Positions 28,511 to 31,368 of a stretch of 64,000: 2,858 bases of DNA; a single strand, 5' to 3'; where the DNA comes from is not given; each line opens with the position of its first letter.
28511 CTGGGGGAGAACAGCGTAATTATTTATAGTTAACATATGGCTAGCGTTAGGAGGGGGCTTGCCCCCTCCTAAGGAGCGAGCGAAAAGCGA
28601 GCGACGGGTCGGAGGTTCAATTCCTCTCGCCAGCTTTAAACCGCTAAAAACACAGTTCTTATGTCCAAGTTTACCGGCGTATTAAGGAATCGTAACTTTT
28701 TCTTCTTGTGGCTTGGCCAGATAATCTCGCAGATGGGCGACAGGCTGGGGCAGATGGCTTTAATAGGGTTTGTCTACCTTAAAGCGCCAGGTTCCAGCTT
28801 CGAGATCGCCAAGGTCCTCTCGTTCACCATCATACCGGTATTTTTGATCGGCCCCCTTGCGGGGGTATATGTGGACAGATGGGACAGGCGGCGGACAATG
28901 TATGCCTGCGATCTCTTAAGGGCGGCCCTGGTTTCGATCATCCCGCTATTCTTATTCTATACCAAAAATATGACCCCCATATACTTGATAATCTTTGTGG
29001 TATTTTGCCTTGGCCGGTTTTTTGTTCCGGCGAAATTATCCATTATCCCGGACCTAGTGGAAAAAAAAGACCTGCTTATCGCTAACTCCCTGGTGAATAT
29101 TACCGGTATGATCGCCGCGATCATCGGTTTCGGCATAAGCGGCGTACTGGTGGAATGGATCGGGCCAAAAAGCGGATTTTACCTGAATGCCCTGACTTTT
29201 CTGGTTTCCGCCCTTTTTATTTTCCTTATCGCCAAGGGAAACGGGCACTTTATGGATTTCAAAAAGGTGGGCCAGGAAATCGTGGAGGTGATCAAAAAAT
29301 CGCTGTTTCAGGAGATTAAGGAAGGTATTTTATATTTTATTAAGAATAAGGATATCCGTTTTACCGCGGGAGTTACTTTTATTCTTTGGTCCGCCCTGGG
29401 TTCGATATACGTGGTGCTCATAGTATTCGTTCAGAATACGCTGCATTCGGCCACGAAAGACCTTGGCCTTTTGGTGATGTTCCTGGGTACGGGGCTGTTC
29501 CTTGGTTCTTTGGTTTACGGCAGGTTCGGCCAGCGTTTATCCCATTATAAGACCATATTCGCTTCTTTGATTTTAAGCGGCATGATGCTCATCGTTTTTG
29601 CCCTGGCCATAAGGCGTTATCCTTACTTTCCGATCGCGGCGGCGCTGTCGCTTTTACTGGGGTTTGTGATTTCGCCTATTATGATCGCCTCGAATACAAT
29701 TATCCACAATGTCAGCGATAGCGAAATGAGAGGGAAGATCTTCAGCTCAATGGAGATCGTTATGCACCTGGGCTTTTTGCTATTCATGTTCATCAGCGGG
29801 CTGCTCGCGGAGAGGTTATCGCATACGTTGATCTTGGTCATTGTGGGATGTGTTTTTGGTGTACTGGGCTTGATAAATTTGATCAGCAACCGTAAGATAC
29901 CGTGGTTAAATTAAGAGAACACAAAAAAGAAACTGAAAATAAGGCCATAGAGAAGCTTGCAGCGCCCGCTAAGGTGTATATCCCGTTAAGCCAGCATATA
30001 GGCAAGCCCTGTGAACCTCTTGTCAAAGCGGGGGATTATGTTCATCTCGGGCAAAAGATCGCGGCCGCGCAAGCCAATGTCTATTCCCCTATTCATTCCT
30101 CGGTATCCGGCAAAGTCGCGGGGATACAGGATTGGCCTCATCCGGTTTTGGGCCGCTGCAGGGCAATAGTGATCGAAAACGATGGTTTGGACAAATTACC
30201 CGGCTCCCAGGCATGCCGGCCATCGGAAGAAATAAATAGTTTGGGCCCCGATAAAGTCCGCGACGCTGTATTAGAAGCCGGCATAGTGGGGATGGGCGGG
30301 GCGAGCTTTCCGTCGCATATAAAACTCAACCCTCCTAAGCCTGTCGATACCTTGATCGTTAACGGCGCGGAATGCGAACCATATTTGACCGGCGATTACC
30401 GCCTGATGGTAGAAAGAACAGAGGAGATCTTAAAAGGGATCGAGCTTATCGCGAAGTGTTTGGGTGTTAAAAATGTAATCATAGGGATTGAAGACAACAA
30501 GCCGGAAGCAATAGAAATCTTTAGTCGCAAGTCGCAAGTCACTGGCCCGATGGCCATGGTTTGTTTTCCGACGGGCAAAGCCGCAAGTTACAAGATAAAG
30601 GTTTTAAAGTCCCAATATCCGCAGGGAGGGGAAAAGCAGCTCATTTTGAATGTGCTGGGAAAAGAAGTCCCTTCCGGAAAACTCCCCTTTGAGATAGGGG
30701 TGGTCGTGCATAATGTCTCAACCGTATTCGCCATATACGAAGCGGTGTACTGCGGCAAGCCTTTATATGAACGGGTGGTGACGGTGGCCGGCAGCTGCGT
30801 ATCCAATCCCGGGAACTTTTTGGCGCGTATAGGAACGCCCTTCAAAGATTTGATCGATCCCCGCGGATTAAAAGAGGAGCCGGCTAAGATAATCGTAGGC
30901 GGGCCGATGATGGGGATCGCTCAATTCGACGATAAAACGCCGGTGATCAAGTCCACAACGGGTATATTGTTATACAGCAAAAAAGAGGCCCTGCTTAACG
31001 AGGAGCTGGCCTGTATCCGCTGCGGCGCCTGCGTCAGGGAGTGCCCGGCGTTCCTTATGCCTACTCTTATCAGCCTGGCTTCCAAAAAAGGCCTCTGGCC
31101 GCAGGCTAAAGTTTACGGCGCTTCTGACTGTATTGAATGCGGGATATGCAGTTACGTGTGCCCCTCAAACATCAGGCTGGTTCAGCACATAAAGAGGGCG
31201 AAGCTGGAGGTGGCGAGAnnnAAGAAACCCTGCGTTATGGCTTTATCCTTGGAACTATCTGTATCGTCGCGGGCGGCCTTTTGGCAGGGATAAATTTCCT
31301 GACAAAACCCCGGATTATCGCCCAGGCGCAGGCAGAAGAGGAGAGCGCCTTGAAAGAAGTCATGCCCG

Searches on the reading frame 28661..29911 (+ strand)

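Call 74: search_protein_families(library=pfam, proteins=[window:28661-29911:+], max_evalue=0.0001)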
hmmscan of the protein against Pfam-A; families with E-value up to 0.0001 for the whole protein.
window:28661-29911:+ (417 aa): 2 families
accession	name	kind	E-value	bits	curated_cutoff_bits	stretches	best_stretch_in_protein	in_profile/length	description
PF07690.21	MFS_1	-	3.7e-32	112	33.4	2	16-206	1-187/347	Major Facilitator Superfamily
PF05977.19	MFS_3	-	1.2e-25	90.4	27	1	8-405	7-389/524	Transmembrane secretion effector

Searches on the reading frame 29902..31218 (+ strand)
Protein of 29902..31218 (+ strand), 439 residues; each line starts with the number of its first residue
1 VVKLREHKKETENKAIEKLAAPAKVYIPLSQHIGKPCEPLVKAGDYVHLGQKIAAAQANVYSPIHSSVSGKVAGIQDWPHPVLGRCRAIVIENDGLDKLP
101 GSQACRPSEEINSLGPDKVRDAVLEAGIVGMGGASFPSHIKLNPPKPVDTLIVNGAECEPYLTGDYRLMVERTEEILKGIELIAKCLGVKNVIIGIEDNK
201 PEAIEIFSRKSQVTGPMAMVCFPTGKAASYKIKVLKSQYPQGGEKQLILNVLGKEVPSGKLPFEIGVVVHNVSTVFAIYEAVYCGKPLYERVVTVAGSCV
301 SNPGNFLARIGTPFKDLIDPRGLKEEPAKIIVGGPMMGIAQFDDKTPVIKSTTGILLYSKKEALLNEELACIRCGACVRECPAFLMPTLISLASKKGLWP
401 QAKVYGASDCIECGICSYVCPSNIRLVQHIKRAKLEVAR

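Call 74: search_protein_families(library=pfam, proteins=[window:29902-31218:+], max_evalue=0.0001)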
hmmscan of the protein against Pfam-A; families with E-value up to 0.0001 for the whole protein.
window:29902-31218:+ (439 aa): 14 families
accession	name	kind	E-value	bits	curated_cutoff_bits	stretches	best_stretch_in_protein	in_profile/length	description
PF01512.22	Complex1_51K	-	5.9e-50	169.5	31.2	1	124-280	2-150/150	Nuo51 FMN-binding domain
PF13375.12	RnfC_N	-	2.3e-31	108.2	25.6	1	2-95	7-100/101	RnfC Barrel sandwich hybrid domain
PF10531.15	SLBB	-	2.9e-11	43.5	27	1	292-340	1-55/55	SLBB domain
PF13237.11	Fer4_10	-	2.1e-09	37.6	25.5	1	367-421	5-53/53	4Fe-4S dicluster domain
PF12838.12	Fer4_7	-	1.5e-08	35.4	27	1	371-424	2-52/52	4Fe-4S dicluster domain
PF12797.12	Fer4_2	-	2.7e-08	33.7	24.5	0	367-383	6-22/22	4Fe-4S binding domain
PF00037.32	Fer4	-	1.6e-07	31.3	21.1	0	408-423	6-21/24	4Fe-4S binding domain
PF13183.11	Fer4_8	-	1.1e-06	29.6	27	1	370-424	4-68/68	4Fe-4S dicluster domain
PF13187.11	Fer4_9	-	1.3e-06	28.8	27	1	370-423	1-50/52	4Fe-4S dicluster domain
PF13534.11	Fer4_17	-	1.6e-06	29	22.2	1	370-424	1-60/61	4Fe-4S dicluster domain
PF14697.11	Fer4_21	-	1.6e-06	28.5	35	1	369-422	6-53/59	4Fe-4S dicluster domain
PF13746.11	Fer4_18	-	1.5e-05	25.6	27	0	403-426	54-77/114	4Fe-4S dicluster domain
PF12800.12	Fer4_4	-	4e-05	24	24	0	370-382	3-15/17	4Fe-4S binding domain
PF12837.12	Fer4_6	-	4.2e-05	23.7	25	0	370-383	8-21/24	4Fe-4S binding domain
